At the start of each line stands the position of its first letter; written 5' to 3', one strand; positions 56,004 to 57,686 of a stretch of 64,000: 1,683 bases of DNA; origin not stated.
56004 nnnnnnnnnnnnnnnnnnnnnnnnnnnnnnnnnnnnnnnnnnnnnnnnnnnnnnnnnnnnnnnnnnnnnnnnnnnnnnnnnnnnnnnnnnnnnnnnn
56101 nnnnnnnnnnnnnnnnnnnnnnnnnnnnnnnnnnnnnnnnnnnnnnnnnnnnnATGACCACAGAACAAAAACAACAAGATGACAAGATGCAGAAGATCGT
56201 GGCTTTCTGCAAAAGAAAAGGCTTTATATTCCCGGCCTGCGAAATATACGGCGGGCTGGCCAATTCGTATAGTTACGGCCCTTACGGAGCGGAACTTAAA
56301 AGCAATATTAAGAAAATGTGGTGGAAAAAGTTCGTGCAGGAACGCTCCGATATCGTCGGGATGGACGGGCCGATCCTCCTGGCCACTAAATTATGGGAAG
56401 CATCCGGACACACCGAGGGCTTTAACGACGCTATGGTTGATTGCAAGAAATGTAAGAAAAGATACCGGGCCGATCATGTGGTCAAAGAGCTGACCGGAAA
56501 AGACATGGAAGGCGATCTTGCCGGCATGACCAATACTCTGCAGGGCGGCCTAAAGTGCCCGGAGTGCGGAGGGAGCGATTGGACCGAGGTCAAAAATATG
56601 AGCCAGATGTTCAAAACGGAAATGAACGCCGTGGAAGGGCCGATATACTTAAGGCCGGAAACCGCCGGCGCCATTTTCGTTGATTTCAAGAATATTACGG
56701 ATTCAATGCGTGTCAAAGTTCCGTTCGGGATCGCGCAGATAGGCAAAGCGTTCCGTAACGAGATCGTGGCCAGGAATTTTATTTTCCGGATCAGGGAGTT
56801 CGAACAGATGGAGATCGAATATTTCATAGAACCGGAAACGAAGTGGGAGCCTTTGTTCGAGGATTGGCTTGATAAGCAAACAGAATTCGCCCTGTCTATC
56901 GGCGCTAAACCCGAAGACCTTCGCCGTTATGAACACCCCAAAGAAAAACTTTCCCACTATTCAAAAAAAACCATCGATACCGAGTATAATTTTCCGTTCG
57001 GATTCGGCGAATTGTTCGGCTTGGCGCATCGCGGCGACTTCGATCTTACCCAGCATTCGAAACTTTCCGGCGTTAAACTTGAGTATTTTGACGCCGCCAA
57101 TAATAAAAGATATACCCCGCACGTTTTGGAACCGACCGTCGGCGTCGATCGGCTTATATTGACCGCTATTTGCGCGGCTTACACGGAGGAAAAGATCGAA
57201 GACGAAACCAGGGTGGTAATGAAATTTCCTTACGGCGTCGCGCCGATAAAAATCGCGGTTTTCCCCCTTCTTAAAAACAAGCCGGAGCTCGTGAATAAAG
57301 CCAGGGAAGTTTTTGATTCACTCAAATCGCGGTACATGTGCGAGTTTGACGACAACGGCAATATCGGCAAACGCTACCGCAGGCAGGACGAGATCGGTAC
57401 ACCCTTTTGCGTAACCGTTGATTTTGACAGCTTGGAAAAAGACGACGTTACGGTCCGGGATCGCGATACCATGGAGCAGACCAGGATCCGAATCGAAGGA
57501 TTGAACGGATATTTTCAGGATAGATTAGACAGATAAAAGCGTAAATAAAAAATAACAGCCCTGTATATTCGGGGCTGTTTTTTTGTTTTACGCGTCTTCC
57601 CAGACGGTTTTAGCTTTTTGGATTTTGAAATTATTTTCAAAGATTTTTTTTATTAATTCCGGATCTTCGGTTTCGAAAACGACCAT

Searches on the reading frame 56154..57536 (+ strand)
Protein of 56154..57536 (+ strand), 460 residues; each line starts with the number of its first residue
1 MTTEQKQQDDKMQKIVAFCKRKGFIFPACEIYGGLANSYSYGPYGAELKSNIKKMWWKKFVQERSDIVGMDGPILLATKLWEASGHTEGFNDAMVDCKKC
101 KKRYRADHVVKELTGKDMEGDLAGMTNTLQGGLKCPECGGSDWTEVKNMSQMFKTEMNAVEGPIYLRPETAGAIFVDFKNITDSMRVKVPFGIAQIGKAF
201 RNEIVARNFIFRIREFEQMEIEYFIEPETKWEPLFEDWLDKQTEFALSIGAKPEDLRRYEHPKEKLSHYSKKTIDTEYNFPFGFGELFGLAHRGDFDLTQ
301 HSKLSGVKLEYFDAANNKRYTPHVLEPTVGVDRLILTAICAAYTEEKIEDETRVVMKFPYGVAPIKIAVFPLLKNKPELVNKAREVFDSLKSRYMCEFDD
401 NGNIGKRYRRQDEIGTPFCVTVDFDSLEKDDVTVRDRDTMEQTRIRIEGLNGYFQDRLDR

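Call 8: search_protein_families(library=pfam, proteins=[window:56154-57536:+])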
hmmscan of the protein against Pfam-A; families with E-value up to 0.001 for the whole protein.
window:56154-57536:+ (460 aa): 2 families
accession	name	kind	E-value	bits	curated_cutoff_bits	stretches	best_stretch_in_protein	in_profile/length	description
PF03129.25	HGTP_anticodon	-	1.5e-20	73.6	21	1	366-456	1-93/94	Anticodon binding domain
PF00587.30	tRNA-synt_2b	-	6.3e-09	36.6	29.3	1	163-338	10-175/179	tRNA synthetase class II core domain (G, H, P, S and T)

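Call 11: find_related_loci(query=window:56154-57536:+, collection=genome_contigs, flank=3000)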
Query window:56154-57536:+ (460 aa) in genome_contigs; peptide patterns used: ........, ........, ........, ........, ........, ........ (x = any residue, [..] = any of these).
600 stretches matched a pattern (row limit reached: there are more); 600 encode a relative of the query (tblastn E <= 1e-3); the best 80 are kept; 80 distinct loci.
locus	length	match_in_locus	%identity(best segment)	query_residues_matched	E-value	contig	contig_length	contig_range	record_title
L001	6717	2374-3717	79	12-458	0e+0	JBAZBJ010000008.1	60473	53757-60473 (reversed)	MAG: Parcubacteria group bacterium isolate SO_2017_GW1_11 NODE_2702_length_60473_cov_1.477198_OW334_2017, whole genome s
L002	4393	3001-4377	69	1-458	0e+0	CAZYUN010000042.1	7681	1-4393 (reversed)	MAG TPA_asm: uncultured Gammaproteobacteria bacterium isolate SRP192927_co2_823 genome assembly, contig: NODE_20340_leng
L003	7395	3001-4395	70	6-458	0e+0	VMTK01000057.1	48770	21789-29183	MAG: Candidatus Falkowbacteria bacterium isolate S3_17 k141_58107, whole genome shotgun sequence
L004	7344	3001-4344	71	12-459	0e+0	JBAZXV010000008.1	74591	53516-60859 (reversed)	MAG: Parcubacteria group bacterium isolate SO_2017_GW1_64 NODE_2051_length_74591_cov_1.575164_OW334_2017, whole genome s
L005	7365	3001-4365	69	7-455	0e+0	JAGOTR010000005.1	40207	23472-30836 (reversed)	MAG: Candidatus Magasanikiibacteriota bacterium isolate Gw_Eff_bin_437 Gw_Eff_1668_length_40207_cov_13.061577, whole gen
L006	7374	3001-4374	68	7-458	0e+0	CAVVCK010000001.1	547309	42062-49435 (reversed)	MAG: uncultured bacterium isolate MFD02416.bin.1.123 genome assembly, contig: contig_35454, whole genome shotgun sequenc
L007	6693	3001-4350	67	10-457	0e+0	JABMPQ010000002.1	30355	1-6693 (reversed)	MAG: Parcubacteria group bacterium isolate bin.624 k141_223668, whole genome shotgun sequence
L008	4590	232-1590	67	10-458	0e+0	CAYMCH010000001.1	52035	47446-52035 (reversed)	MAG TPA_asm: uncultured Candidatus Saccharibacteria bacterium isolate SRP192927_co2_25 genome assembly, contig: NODE_617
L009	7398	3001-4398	64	7-460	0e+0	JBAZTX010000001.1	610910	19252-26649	MAG: Patescibacteria group bacterium isolate SO_2017_GW1_213 NODE_79_length_610910_cov_17.256975_OW334_2017, whole genom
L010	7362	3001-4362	64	12-458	0e+0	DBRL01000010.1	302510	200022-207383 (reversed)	MAG TPA_asm: Candidatus Peregrinibacteria bacterium UBA1369 UBA1369_contig_172, whole genome shotgun sequence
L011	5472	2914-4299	56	1-458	0e+0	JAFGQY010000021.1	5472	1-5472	MAG: Parachlamydiales bacterium isolate Zod_Metabat.799 k87_2943352, whole genome shotgun sequence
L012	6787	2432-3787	55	12-459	3e-172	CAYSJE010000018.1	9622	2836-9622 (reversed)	MAG TPA_asm: uncultured Candidatus Saccharibacteria bacterium isolate binchicken_co122_203 genome assembly, contig: NODE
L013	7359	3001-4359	57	10-459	4e-172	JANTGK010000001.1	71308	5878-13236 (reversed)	MAG: Candidatus Peregrinibacteria bacterium isolate bin10060 c_000000000107, whole genome shotgun sequence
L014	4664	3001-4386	54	1-458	8e-173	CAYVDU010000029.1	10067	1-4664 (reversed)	MAG TPA_asm: uncultured bacterium isolate SRP287051_co2_217 genome assembly, contig: NODE_11072_length_10067_cov_4.74600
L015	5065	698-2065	53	12-458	1e-169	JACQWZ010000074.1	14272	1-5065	MAG: Candidatus Kuenenbacteria bacterium isolate NC_groundwater_1502_Pr4_B-0.1um_29_5 SR1-18-B1_scaffold_318847, whole g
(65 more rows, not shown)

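Call 12: search_protein_families(library=ncbifam, proteins=[window:56154-57536:+])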
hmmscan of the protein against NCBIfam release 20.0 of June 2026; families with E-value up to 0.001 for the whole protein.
window:56154-57536:+ (460 aa): 11 families
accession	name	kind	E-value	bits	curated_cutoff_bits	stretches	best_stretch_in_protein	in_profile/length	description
NF003211.1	PRK04173.1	equivalog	1.7e-183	610.7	312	1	12-453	1-453/454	glycine--tRNA ligase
TIGR00389.1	glyS_dimeric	equivalog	5.3e-153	510.6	243.3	3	11-243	2-236/565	glycine--tRNA ligase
NF011484.0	PRK14894.1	equivalog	2.9e-125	418.5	1050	2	12-348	6-338/539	glycine--tRNA ligase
NF008979.1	PRK12325.1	exception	2.1e-13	49.9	550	1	316-449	304-431/437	proline--tRNA ligase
TIGR00408.1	proS_fam_I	equivalog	2.5e-12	46.5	437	1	327-457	252-380/475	proline--tRNA ligase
NF006625.0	PRK09194.1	equivalog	2.2e-11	43.4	558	1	329-450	440-554/559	proline--tRNA ligase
TIGR00418.1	thrS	equivalog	3.2e-09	36.2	383.65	0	39-101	194-254/565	threonine--tRNA ligase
TIGR00409.1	proS_fam_II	equivalog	1.4e-08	34.1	306.7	1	330-451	447-562/568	proline--tRNA ligase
NF003068.0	PRK03991.1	equivalog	3.5e-08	32.3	484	1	309-452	447-586/613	threonine--tRNA ligase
TIGR00442.1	hisS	equivalog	2e-06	27.1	286.75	0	377-445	334-404/406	histidine--tRNA ligase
NF003008.0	PRK03824.1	equivalog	0.00081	19.3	125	0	91-147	67-122/135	hydrogenase nickel incorporation protein HypA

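Call 20: find_related_loci(query=window:56154-57536:+, collection=metagenome_contigs, flank=1500)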
Query window:56154-57536:+ (460 aa) in metagenome_contigs; peptide patterns used: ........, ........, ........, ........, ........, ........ (x = any residue, [..] = any of these).
600 stretches matched a pattern (row limit reached: there are more); 594 encode a relative of the query (tblastn E <= 1e-3); the best 80 are kept; 80 distinct loci.
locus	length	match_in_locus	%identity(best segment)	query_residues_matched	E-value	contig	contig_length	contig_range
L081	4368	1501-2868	74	5-458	0e+0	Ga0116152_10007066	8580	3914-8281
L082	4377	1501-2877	70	3-458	0e+0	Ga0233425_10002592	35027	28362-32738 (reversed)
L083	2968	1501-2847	70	12-458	0e+0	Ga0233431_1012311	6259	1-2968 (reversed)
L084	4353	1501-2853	69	8-458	0e+0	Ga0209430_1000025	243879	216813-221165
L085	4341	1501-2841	66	12-458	0e+0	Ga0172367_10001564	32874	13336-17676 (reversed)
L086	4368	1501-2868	63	4-458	0e+0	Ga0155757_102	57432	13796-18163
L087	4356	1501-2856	64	7-458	0e+0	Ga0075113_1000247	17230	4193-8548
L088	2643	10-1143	72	82-458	0e+0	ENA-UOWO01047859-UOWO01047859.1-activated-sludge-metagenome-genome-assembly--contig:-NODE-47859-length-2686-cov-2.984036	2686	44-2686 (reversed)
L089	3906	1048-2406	56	10-458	2e-177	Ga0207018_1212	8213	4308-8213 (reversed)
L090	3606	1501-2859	55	10-458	3e-177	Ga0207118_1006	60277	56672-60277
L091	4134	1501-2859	55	10-458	6e-173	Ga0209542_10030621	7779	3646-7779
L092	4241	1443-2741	55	10-459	2e-168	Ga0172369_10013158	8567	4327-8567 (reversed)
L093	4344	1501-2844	55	11-450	1e-165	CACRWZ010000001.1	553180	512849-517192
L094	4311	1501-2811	54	5-458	5e-165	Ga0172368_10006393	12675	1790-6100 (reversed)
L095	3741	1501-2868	54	11-458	3e-167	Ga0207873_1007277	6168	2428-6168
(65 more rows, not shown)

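Call 34: find_homologous_proteins(query=window:56154-57536:+, max_evalue=1e-150)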
Query window:56154-57536:+ (460 aa): 2792 proteins with E <= 1e-150 among 8000 candidates; the best 120 are listed.
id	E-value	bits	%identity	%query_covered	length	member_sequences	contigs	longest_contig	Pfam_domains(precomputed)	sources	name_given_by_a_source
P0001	0.0e+0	1062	99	100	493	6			PF03129.26,PF00587.31,PF28494.1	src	-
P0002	5.6e-272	921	85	98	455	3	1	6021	PF03129.26,PF00587.31,PF28494.1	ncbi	-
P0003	1.1e-270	917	84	99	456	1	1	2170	PF03129.26,PF00587.31,PF28494.1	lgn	-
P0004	1.2e-266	903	82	99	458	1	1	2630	PF03129.26,PF00587.31,PF28494.1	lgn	-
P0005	1.4e-263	893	81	100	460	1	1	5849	PF03129.26,PF00587.31,PF28494.1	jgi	-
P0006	1.4e-263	893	80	100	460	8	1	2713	PF03129.26,PF00587.31,PF28494.1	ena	-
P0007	2.1e-261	886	81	98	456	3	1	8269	PF03129.26,PF00587.31,PF28494.1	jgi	jgi:glycyl-tRNA synthetase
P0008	1.6e-260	883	81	100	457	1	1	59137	PF03129.26,PF00587.31,PF28494.1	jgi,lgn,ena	-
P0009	5.1e-260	881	80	98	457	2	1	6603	PF03129.26,PF00587.31,PF28494.1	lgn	-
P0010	2.0e-258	876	80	100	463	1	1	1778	PF03129.26,PF00587.31,PF28494.1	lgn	-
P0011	2.2e-257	873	80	98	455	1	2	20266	PF03129.26,PF00587.31,PF28494.1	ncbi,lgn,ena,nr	ncbi:glycine--tRNA ligase [Candidatus Parcubacteria bacterium]|nr:glycine--tRNA ligase [Candidatus P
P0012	1.1e-256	870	80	97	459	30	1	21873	PF03129.26,PF00587.31,PF28494.1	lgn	-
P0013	2.1e-255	866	81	97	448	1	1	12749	PF03129.26,PF00587.31,PF28494.1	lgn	-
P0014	2.6e-255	866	81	99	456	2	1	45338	PF03129.26,PF00587.31,PF28494.1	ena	-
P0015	2.8e-254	862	81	99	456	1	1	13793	PF03129.26,PF00587.31,PF28494.1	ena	-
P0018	8.7e-254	861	79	99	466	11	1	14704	PF03129.26,PF00587.31,PF28494.1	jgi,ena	jgi:glycyl-tRNA synthetase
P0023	2.2e-249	846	77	99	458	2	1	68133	PF03129.26,PF00587.31,PF28494.1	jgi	jgi:glycyl-tRNA synthetase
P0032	1.2e-241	821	76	99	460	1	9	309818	PF03129.26,PF00587.31,PF28494.1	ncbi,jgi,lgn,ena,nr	ncbi:MAG: Glycine-tRNA ligase [Candidatus Moranbacteria bacterium GW2011_GWF1_34_10]|nr:MAG: Glycine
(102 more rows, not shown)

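Call 35: find_encoding_contigs(protein=P0002, flank=1500, max_places=1)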
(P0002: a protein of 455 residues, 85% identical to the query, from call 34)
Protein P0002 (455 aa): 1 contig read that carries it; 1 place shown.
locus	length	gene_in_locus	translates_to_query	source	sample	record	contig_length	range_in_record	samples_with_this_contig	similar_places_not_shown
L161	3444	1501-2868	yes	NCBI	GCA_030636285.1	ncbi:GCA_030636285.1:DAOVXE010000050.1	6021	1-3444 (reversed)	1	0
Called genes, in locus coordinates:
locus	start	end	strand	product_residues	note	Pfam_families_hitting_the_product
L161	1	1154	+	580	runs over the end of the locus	PF03485:Arg_tRNA_synt_N, PF00750:tRNA-synt_1d, PF05746:DALR_1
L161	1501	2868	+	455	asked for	PF28494:GlyRS_ins_1 (faint), PF00587:tRNA-synt_2b, PF03129:HGTP_anticodon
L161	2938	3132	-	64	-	-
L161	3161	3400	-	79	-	-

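Call 36: find_encoding_contigs(protein=P0008, flank=1500, max_places=1)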
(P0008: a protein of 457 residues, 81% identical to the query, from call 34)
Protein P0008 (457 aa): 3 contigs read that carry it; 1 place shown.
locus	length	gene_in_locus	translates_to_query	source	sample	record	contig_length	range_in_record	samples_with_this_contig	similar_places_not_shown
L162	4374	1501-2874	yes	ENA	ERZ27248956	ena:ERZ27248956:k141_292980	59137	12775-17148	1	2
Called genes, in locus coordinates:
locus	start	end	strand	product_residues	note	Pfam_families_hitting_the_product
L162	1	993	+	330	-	PF01966:HD (faint)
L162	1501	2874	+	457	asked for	PF28494:GlyRS_ins_1 (faint), PF00587:tRNA-synt_2b, PF03129:HGTP_anticodon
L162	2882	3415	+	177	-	PF01931:NTPase_I-T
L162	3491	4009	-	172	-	-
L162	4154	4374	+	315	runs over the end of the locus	PF01784:DUF34_NIF3 (weak)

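Call 37: find_encoding_contigs(protein=P0011, flank=1500, max_places=1)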
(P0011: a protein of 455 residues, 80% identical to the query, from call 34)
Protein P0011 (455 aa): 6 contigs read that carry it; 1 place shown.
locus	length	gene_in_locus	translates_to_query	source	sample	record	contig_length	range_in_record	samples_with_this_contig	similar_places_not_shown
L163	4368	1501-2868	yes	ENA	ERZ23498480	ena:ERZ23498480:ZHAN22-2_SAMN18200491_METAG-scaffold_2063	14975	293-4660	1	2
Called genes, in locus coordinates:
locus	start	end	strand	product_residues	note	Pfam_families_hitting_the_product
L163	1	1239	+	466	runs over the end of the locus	PF01225:Mur_ligase, PF08245:Mur_ligase_M, PF02875:Mur_ligase_C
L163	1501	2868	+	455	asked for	PF28494:GlyRS_ins_1 (faint), PF00587:tRNA-synt_2b, PF03129:HGTP_anticodon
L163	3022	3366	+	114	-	-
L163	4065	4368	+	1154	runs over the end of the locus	PF04563:RNA_pol_Rpb2_1, PF04561:RNA_pol_Rpb2_2, PF04565:RNA_pol_Rpb2_3, PF10385:RNA_pol_Rpb2_45, PF00562:RNA_pol_Rpb2_6, PF04560:RNA_pol_Rpb2_7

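Call 38: find_encoding_contigs(protein=P0014, flank=1500, max_places=1)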
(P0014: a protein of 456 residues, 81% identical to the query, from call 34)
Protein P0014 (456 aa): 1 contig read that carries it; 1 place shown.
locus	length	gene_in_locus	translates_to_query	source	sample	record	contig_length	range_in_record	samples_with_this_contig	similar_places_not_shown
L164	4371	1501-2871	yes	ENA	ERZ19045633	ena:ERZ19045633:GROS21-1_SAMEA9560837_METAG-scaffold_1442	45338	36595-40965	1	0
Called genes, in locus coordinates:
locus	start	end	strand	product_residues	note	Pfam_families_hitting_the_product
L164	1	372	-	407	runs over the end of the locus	PF04851:ResIII, PF00270:DEAD, PF00271:Helicase_C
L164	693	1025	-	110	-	-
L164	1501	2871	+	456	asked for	PF28494:GlyRS_ins_1 (faint), PF00587:tRNA-synt_2b, PF03129:HGTP_anticodon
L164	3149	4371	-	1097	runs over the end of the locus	-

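Call 39: find_encoding_contigs(protein=P0023, flank=1500, max_places=1)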
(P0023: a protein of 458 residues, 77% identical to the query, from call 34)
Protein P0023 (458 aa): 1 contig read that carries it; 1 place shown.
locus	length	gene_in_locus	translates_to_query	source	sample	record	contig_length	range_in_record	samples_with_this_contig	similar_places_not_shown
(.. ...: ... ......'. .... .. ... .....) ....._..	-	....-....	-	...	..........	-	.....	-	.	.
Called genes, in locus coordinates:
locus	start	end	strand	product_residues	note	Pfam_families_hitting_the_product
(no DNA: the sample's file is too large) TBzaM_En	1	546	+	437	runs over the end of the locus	PF09445:Methyltransf_15 (faint), PF05958:tRNA_U5-meth_tr, PF02475:TRM5-TYW2_MTfase (weak), PF03602:Cons_hypoth95 (weak), PF05175:MTS (weak), PF13847:Methyltransf_31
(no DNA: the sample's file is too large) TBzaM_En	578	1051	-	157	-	-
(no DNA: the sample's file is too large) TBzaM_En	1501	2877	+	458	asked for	PF28494:GlyRS_ins_1 (faint), PF00587:tRNA-synt_2b (weak), PF03129:HGTP_anticodon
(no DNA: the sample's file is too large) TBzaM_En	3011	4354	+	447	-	PF13660:DUF4147, PF05161:MOFRL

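Call 40: find_encoding_contigs(protein=P0032, flank=1500, max_places=1)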
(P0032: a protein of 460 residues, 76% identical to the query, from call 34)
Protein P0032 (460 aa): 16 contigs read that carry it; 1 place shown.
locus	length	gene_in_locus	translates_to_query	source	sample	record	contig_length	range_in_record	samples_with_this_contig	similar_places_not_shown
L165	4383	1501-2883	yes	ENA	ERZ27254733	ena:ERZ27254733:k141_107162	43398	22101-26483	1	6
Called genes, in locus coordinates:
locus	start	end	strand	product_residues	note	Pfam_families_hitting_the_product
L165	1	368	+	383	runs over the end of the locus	PF13439:Glyco_transf_4, PF13579:Glyco_trans_4_4, PF00534:Glycos_transf_1, PF13692:Glyco_trans_1_4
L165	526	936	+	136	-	-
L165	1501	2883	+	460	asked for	PF28494:GlyRS_ins_1 (faint), PF00587:tRNA-synt_2b, PF03129:HGTP_anticodon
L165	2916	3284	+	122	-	-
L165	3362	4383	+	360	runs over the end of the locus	PF12441:CopG_antitoxin, PF01784:DUF34_NIF3 (faint)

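Call 42: find_encoding_contigs(protein=P0005, flank=1500, max_places=1)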
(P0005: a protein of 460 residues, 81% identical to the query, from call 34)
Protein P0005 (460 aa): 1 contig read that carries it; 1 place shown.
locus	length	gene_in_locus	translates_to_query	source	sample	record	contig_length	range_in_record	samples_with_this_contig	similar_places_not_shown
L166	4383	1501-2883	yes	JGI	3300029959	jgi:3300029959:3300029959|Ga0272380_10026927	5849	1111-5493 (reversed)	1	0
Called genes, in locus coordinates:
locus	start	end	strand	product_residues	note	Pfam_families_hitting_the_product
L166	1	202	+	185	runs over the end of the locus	?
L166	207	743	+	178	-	-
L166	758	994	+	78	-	-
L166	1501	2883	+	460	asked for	PF28494:GlyRS_ins_1 (faint), PF00587:tRNA-synt_2b, PF03129:HGTP_anticodon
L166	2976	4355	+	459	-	PF13173:AAA_14, PF13635:DUF4143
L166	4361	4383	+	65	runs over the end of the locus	-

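Call 43: find_encoding_contigs(protein=P0007, flank=1500, max_places=1)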
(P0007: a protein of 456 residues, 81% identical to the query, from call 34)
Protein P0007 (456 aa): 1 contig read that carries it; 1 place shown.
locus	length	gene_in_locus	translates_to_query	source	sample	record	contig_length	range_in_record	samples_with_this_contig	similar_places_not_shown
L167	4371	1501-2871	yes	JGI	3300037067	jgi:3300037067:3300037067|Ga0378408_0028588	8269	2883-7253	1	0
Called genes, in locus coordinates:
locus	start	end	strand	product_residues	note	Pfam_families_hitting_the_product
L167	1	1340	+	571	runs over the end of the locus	PF03485:Arg_tRNA_synt_N, PF00750:tRNA-synt_1d, PF05746:DALR_1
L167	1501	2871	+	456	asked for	PF28494:GlyRS_ins_1 (faint), PF00587:tRNA-synt_2b, PF03129:HGTP_anticodon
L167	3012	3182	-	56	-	-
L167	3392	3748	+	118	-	PF04480:DUF559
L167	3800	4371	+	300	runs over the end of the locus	PF00753:Lactamase_B, PF12706:Lactamase_B_2 (weak)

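Call 44: find_encoding_contigs(protein=P0012, flank=1500, max_places=1)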
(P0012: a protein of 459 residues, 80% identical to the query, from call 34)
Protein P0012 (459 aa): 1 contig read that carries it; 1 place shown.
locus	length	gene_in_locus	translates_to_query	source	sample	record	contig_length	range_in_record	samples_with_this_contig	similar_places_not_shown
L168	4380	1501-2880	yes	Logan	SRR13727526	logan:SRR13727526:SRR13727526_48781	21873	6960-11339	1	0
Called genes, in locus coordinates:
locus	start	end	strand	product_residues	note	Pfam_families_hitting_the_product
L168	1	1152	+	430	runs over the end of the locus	PF01136:Peptidase_U32, PF16325:Peptidase_U32_C (weak)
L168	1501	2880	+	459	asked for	PF28494:GlyRS_ins_1 (faint), PF00587:tRNA-synt_2b, PF03129:HGTP_anticodon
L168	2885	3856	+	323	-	-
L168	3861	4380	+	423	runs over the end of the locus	PF00675:Peptidase_M16, PF05193:Peptidase_M16_C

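Call 45: find_encoding_contigs(protein=P0018, flank=1500, max_places=1)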
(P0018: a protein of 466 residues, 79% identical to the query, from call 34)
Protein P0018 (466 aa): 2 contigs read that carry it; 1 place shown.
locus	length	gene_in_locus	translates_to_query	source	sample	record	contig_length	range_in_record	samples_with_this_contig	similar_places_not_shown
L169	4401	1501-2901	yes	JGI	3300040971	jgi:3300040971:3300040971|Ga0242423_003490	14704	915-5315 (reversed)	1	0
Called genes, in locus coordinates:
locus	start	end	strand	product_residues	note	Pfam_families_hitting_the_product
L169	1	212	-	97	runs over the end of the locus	PF22296:bAvd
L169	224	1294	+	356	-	PF00078:RVT_1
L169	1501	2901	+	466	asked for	PF28494:GlyRS_ins_1 (faint), PF00587:tRNA-synt_2b, PF03129:HGTP_anticodon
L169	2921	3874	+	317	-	PF01784:DUF34_NIF3 (faint)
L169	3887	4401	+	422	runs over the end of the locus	PF00675:Peptidase_M16, PF05193:Peptidase_M16_C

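Call 77: find_encoding_contigs(protein=P0015, flank=1500, max_places=1)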
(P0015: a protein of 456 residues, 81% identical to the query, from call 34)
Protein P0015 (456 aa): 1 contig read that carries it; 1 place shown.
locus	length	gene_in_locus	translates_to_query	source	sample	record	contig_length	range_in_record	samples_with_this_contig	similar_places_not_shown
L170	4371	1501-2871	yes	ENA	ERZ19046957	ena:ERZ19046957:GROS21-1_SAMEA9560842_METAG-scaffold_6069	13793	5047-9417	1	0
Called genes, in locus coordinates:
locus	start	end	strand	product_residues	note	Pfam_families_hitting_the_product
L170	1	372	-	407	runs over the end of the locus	PF04851:ResIII, PF00270:DEAD, PF00271:Helicase_C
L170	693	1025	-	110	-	-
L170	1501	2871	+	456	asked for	PF28494:GlyRS_ins_1 (faint), PF00587:tRNA-synt_2b, PF03129:HGTP_anticodon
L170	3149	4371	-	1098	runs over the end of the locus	-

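Call 78: find_encoding_contigs(protein=P0009, flank=1500, max_places=1)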
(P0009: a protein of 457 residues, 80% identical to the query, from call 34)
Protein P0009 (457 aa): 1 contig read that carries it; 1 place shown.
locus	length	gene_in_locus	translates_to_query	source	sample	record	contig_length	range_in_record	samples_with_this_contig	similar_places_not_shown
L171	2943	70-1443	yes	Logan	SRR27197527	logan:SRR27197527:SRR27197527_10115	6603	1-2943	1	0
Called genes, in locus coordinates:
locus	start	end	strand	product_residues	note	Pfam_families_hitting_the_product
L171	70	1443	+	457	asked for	PF28494:GlyRS_ins_1 (faint), PF00587:tRNA-synt_2b, PF03129:HGTP_anticodon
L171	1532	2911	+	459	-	PF13173:AAA_14, PF13635:DUF4143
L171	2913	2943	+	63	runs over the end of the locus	-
